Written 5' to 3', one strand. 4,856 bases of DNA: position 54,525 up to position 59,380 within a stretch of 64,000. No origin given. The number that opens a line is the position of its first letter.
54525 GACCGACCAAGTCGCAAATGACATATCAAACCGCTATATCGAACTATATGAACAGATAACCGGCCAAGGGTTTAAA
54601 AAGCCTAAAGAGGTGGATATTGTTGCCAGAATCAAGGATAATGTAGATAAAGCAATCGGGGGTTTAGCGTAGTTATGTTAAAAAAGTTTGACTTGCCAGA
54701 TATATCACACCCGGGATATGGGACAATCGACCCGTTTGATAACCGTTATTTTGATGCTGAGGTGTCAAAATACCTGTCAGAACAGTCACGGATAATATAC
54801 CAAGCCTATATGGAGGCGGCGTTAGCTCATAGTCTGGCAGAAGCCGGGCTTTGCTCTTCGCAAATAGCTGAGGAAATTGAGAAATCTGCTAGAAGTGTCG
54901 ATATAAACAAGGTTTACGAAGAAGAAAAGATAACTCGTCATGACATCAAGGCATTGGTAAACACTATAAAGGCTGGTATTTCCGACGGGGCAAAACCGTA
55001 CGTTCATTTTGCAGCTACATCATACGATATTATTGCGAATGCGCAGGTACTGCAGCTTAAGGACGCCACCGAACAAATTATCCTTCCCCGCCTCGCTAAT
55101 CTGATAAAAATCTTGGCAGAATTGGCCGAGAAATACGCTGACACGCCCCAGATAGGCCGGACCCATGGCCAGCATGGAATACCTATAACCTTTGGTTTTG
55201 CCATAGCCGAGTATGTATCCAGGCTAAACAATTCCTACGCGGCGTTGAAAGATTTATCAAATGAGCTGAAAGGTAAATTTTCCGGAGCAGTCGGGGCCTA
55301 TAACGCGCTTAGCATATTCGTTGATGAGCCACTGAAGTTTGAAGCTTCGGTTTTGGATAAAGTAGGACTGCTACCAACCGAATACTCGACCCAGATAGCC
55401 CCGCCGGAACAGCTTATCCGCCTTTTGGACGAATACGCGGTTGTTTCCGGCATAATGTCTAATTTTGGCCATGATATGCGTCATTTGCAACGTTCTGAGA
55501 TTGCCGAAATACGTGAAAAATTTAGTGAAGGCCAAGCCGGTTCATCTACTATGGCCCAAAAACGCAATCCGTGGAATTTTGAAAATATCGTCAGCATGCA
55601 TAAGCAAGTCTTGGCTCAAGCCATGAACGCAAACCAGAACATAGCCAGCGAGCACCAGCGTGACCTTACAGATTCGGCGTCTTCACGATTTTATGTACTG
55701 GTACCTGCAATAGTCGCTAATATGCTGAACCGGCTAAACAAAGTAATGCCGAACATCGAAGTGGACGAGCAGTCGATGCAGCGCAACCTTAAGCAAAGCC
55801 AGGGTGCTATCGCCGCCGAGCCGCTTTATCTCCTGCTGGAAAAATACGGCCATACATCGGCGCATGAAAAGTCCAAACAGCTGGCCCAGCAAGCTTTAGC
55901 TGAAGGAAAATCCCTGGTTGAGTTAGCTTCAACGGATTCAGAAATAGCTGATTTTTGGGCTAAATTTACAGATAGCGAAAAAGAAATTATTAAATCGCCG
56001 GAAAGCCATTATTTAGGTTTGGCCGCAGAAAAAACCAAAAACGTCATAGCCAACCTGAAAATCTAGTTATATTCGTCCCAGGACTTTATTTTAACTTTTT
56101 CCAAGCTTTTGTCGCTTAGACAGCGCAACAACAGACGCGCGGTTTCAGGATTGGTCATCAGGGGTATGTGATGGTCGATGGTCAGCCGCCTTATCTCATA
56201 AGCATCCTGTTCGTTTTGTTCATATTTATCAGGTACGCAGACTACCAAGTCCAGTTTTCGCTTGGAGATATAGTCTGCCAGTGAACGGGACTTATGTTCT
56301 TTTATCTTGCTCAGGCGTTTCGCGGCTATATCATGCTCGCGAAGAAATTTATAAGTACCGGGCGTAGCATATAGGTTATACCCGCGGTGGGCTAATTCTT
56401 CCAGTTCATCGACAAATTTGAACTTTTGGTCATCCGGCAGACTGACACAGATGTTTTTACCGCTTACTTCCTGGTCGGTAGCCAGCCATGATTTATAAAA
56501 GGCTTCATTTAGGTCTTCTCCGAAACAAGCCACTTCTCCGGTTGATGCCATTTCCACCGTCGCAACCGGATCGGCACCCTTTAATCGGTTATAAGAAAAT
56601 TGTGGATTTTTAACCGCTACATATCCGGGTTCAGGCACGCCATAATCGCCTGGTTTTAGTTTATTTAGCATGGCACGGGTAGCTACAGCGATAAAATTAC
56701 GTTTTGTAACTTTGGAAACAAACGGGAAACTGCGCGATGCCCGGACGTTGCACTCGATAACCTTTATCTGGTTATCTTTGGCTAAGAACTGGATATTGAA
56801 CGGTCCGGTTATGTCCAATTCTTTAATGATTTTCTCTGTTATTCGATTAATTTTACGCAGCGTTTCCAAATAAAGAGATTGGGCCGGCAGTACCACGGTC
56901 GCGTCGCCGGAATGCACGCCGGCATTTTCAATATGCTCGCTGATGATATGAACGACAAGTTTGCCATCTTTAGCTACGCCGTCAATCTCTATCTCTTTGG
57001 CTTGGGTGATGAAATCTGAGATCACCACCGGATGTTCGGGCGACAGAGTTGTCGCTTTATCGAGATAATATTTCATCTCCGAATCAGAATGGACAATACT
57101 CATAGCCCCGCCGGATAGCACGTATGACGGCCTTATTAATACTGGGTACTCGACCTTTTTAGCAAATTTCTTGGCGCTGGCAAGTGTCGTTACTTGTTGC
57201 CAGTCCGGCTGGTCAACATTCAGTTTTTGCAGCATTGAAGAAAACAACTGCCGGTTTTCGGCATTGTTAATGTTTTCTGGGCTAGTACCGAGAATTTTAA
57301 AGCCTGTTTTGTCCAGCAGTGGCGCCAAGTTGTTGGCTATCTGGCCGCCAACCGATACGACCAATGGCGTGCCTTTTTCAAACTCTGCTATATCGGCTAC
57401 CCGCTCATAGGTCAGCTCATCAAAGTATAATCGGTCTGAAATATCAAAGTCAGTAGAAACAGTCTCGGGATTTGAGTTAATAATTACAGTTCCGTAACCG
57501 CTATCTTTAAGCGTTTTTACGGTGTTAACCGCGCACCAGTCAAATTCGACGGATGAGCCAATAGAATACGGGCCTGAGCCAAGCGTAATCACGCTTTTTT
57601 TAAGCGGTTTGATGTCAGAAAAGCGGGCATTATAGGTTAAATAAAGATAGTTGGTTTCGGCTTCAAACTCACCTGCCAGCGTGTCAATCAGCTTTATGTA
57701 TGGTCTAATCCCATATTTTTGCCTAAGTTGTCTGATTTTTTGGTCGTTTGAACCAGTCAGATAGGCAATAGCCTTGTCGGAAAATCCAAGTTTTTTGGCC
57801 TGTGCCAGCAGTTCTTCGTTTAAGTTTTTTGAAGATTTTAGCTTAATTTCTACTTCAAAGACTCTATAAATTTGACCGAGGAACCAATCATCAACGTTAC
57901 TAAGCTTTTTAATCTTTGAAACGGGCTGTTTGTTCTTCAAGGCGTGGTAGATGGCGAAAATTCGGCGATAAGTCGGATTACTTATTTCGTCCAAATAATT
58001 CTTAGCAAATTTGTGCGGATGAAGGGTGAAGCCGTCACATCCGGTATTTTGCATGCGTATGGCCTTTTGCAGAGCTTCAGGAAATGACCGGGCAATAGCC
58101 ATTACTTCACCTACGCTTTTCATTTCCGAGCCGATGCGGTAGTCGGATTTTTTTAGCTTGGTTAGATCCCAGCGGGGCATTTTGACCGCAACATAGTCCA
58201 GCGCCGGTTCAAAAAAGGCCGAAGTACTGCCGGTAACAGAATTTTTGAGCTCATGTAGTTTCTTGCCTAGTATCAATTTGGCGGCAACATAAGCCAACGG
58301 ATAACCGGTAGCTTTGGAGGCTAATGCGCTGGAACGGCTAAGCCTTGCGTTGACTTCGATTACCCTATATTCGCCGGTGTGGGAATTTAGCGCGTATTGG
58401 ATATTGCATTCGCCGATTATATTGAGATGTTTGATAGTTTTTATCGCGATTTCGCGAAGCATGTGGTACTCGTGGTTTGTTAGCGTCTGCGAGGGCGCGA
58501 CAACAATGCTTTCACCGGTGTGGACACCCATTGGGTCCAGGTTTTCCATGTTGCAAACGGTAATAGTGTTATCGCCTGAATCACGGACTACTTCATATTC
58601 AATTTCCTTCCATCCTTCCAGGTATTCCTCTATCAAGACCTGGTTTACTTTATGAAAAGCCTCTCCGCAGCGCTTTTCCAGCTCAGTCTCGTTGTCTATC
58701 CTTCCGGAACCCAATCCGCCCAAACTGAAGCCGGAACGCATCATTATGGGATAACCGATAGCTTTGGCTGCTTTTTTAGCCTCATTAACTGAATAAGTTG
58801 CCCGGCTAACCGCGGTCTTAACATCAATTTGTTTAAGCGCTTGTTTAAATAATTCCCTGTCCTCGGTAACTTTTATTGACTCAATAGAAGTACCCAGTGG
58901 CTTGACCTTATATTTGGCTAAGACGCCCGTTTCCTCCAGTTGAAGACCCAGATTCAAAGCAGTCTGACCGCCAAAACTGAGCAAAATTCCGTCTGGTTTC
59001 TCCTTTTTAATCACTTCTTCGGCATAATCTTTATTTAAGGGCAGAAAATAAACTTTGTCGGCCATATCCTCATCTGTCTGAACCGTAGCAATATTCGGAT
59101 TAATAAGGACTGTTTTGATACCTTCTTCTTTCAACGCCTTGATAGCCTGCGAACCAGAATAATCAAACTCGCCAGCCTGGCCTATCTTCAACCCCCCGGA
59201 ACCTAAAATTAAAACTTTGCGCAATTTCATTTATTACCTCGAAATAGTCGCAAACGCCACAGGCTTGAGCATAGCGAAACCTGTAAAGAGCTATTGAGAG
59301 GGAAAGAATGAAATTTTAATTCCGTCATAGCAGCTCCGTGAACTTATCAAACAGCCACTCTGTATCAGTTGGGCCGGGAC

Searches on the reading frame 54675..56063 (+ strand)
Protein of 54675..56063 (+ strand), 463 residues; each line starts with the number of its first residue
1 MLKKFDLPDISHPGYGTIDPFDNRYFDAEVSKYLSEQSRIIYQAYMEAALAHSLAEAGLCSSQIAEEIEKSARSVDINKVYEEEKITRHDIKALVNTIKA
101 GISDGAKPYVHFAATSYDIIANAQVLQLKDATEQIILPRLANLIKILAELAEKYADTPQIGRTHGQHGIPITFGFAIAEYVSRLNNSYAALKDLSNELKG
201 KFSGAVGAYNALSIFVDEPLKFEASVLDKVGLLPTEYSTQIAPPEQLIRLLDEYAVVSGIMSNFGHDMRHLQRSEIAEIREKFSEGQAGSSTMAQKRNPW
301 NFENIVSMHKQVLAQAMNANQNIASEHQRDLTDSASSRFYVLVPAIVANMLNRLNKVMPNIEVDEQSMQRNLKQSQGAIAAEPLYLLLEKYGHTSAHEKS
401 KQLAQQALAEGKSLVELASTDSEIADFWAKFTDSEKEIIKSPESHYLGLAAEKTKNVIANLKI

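Call 86: search_protein_families(library=pfam, proteins=[window:54675-56063:+], max_evalue=0.00001)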
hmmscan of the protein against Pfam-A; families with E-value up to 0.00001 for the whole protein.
window:54675-56063:+ (463 aa): 2 families
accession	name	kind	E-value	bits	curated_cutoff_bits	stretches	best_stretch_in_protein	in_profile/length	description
PF00206.25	Lyase_1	-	4.4e-44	151.6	27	1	31-313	15-311/312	Lyase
PF08328.16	ASL_C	-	3.2e-14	53.4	35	1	325-420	1-95/115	Adenylosuccinate lyase C-terminal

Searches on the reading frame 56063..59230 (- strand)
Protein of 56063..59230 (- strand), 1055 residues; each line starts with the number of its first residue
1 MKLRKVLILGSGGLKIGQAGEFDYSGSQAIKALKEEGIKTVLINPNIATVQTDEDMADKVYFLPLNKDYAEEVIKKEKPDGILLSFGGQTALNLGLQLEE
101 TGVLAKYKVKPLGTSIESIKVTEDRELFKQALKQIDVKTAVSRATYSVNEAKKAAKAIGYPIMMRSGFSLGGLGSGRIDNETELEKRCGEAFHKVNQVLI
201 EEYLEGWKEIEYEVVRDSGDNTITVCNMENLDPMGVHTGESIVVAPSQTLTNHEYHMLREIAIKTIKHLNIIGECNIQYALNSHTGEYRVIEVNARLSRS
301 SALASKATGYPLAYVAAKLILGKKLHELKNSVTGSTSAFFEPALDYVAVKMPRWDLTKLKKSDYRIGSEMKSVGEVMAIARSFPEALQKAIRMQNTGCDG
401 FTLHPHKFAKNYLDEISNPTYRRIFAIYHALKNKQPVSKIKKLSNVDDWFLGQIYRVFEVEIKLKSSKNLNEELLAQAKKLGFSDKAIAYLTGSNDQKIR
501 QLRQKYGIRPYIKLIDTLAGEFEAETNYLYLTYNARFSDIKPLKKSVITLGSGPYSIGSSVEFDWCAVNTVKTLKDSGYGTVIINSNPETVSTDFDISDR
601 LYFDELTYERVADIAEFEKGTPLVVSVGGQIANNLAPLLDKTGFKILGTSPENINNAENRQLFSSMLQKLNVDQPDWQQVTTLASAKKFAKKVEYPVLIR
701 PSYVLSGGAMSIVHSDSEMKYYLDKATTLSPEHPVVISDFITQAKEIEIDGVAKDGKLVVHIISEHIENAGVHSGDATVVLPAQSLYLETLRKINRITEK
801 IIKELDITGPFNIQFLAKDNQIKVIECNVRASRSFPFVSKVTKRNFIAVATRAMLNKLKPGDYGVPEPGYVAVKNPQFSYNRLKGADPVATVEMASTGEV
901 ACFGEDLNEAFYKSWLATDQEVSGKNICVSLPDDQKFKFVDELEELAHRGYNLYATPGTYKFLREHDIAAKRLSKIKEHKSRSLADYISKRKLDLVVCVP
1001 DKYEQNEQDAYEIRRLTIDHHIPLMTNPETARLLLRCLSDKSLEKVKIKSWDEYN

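Call 86: search_protein_families(library=pfam, proteins=[window:56063-59230:-], max_evalue=0.00001)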
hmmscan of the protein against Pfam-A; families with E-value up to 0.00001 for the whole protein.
window:56063-59230:- (1055 aa): 9 families
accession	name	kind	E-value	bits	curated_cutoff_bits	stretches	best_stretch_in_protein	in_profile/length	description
PF02786.22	CPSase_L_D2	-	1.5e-103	345.2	19.8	2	124-327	1-210/211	Carbamoyl-phosphate synthase L chain, ATP binding domain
PF25596.1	CPSase_L_D1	-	9.3e-88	290.4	27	2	4-120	3-117/118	Carbamoyl phosphate synthase preATP-grasp domain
PF02787.25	CPSase_L_D3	-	5.3e-22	78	26.6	1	415-492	2-80/80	Carbamoyl-phosphate synthetase large chain, oligomerisation domain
PF02222.28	ATP-grasp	-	1.7e-19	70.6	27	2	666-830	2-162/179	ATP-grasp domain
PF07478.18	Dala_Dala_lig_C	-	2.6e-18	66.7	24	2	144-295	18-174/204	D-ala D-ala ligase C-terminus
PF02142.27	MGS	-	5.3e-18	65.4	24.1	1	942-1026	5-94/94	MGS-like domain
PF15632.11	ATPgrasp_Ter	-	1.9e-11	44.3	29.1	0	745-857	14-111/131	ATP-grasp in the biosynthetic pathway with Ter operon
PF02655.19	ATP-grasp_3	-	1.9e-07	31.7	23.2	0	662-831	6-157/160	ATP-grasp domain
PF01071.24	GARS_A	-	7.8e-07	29.5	27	0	665-830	8-188/194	Phosphoribosylglycinamide synthetase, ATP-grasp (A) domain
